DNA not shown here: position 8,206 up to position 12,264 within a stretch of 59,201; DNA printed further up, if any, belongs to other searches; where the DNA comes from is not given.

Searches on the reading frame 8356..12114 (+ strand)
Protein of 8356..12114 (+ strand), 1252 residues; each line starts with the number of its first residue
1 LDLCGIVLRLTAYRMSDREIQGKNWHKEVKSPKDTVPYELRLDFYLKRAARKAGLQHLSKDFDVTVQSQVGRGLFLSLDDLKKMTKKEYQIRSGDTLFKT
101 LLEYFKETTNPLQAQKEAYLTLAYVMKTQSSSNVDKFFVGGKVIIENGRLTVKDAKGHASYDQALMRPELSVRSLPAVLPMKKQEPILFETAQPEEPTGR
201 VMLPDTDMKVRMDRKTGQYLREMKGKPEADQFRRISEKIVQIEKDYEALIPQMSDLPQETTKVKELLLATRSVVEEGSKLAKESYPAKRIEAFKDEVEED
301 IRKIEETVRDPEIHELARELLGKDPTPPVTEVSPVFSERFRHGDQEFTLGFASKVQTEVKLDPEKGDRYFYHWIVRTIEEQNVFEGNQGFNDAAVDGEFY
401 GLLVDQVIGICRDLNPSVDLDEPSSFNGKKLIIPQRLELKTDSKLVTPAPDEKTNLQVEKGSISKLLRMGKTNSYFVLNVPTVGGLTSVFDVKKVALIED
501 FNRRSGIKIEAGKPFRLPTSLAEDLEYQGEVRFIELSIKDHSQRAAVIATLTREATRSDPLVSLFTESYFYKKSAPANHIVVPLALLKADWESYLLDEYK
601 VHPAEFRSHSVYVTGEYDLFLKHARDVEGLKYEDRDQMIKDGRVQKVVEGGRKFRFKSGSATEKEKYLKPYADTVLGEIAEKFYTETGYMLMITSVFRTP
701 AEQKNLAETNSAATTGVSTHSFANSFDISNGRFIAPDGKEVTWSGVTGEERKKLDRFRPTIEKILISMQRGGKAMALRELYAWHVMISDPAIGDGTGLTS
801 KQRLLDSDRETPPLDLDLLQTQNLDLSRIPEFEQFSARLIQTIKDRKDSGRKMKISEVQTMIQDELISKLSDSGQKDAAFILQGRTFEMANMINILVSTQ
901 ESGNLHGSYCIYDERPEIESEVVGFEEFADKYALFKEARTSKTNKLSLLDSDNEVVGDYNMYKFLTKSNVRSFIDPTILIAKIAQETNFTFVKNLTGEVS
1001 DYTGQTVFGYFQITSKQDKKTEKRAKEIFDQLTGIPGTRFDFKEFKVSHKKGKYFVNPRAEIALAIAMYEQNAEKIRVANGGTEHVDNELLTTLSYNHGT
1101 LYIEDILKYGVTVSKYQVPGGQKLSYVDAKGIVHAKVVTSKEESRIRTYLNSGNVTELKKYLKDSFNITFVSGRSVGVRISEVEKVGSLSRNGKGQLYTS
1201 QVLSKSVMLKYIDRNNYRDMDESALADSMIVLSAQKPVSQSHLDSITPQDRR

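Call 6: search_protein_families(library=pfam, proteins=[window:8356-12114:+], max_evalue=0.001)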
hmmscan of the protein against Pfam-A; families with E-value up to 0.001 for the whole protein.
window:8356-12114:+ (1252 aa): 1 family
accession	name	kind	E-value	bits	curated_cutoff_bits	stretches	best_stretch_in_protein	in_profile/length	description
PF18979.5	DUF5715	-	2.4e-14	53.8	26.8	1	651-780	35-161/171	Family of unknown function (DUF5715)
